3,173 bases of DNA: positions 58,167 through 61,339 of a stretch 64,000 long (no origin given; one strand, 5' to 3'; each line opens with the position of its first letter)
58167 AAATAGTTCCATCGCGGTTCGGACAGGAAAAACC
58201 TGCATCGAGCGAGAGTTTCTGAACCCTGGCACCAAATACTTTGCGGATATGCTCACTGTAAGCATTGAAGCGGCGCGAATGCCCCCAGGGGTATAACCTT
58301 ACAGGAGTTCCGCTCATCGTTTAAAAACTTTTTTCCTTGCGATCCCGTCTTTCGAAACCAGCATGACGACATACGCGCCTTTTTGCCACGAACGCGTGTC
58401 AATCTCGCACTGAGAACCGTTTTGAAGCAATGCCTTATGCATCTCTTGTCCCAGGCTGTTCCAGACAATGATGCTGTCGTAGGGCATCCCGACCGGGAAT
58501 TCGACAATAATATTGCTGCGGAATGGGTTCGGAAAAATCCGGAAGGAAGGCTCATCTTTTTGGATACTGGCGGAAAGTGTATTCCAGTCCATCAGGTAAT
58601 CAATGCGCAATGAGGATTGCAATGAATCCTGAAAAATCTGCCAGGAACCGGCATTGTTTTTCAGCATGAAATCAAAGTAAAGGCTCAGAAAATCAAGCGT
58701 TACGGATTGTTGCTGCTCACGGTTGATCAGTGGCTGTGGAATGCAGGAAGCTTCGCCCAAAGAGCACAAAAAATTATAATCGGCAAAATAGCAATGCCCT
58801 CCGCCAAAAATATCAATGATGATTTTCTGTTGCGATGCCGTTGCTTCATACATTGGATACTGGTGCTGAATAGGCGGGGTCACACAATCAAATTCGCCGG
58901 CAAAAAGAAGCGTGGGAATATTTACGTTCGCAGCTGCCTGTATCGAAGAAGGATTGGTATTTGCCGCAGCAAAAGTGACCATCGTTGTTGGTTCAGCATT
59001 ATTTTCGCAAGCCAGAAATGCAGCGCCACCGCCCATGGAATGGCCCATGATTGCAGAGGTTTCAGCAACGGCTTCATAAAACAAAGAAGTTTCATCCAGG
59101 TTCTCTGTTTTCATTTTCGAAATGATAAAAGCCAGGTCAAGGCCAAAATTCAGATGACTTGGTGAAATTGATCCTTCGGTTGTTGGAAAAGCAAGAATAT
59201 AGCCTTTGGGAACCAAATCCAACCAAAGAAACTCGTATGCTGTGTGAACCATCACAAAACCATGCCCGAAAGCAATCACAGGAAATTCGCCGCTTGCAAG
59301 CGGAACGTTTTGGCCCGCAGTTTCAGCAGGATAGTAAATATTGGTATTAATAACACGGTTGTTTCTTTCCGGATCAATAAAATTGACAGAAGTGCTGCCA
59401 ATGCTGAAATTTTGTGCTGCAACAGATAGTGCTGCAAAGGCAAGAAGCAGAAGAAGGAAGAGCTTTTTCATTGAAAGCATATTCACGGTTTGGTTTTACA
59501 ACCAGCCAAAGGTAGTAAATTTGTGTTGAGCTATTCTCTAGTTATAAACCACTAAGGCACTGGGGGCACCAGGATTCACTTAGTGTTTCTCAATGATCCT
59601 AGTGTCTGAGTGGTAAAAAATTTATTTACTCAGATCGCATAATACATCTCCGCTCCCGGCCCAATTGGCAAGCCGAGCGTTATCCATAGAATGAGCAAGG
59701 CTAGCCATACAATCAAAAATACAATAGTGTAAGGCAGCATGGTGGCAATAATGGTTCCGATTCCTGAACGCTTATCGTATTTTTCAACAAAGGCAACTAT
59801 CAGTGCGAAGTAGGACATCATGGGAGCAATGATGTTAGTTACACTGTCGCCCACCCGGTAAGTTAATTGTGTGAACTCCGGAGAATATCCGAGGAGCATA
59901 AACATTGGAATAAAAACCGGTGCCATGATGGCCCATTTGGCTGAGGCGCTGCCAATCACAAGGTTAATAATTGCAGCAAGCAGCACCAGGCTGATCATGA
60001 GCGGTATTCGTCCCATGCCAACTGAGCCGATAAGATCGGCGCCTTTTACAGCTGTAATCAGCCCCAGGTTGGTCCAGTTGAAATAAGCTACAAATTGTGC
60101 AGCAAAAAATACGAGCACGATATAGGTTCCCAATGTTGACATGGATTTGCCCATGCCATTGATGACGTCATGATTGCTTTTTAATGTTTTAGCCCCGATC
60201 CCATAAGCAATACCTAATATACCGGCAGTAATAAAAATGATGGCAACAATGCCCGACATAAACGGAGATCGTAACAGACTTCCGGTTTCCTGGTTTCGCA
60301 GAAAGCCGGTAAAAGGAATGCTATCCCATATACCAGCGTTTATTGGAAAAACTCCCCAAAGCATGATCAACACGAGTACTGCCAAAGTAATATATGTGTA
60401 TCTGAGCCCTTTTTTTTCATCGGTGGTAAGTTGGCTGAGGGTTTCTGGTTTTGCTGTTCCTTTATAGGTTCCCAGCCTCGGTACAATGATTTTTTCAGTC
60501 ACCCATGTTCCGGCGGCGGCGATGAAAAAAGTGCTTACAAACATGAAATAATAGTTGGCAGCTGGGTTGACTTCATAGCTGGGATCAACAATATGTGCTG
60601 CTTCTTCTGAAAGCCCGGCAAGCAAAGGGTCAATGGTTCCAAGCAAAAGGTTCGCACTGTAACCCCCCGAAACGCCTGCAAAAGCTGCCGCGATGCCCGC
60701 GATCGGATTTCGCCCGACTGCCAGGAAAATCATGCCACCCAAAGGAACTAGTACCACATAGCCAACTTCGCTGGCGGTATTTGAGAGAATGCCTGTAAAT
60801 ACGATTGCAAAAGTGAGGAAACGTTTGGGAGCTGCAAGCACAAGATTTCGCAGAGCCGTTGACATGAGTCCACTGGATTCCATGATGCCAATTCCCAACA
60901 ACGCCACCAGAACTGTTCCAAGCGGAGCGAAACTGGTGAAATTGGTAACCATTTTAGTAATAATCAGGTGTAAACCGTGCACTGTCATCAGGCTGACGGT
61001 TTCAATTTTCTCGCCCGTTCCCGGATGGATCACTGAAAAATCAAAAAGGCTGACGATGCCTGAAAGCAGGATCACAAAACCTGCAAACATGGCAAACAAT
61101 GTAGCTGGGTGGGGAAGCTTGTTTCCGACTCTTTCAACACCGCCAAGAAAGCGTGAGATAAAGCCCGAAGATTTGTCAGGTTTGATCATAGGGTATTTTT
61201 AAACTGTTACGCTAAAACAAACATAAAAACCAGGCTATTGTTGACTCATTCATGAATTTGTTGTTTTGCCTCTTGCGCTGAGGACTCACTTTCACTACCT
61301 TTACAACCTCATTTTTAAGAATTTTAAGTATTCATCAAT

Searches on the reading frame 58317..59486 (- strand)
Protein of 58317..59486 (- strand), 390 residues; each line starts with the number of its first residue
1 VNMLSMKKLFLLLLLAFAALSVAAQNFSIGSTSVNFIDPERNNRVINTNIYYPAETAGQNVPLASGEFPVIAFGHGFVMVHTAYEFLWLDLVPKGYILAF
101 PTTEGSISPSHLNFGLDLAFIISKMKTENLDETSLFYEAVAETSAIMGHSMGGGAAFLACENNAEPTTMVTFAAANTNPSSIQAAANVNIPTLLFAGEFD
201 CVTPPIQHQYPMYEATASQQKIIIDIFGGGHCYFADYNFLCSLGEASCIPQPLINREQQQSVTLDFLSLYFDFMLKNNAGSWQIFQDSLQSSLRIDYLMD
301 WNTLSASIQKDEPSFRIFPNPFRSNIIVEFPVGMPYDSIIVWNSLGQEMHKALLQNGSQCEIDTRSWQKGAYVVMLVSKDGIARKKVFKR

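Call 38: search_protein_families(library=pfam, proteins=[window:58317-59486:-], max_evalue=0.001)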
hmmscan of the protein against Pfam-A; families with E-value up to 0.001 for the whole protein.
window:58317-59486:- (390 aa): 7 families
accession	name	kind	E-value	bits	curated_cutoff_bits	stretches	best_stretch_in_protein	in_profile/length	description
PF12740.14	PETase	-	7.1e-15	55.6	28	1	48-236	42-216/263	PET hydrolase-like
PF07224.18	Chlorophyllase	-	2.4e-09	36.8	26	1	28-173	7-145/301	Chlorophyllase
PF12146.15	Hydrolase_4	-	8e-07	29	27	0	144-175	78-110/239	Serine aminopeptidase, S33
PF18962.6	Por_Secre_tail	-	2.2e-06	28.3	27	1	317-387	1-73/75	Secretion system C-terminal sorting domain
PF03403.19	PAF-AH_p_II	-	8.9e-06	24.9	20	0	56-99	87-131/372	Platelet-activating factor acetylhydrolase, isoform II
PF00561.26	Abhydrolase_1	-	0.0007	19.8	25.8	0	146-183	73-110/245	alpha/beta hydrolase fold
PF03959.19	FSH1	-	0.00097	19.3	21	0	143-231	102-199/211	Serine hydrolase (FSH1)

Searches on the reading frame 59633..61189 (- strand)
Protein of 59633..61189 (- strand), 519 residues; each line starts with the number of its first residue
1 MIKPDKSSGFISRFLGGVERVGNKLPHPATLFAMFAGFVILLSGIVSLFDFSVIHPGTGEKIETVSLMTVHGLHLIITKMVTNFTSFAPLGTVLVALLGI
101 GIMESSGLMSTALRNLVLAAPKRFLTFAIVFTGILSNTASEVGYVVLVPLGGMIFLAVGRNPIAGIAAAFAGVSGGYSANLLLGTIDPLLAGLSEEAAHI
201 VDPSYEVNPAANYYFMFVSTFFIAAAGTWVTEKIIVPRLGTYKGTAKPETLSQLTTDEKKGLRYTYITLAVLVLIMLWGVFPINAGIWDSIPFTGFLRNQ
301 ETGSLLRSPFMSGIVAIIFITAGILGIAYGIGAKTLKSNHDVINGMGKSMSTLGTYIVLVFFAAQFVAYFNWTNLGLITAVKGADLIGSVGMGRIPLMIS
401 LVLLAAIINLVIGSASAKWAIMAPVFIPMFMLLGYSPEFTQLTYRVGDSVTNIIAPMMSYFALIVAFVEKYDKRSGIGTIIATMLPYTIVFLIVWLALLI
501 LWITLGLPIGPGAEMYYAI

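Call 38: search_protein_families(library=pfam, proteins=[window:59633-61189:-], max_evalue=0.001)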
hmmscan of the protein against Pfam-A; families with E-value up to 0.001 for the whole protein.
window:59633-61189:- (519 aa): 2 families
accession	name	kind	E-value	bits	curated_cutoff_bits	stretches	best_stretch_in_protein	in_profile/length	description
PF03806.19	ABG_transport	-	1.9e-195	650.4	27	1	13-517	1-502/502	AbgT putative transporter family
PF03606.21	DcuC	-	8.8e-07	28.2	23.1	1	127-495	126-452/461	C4-dicarboxylate anaerobic carrier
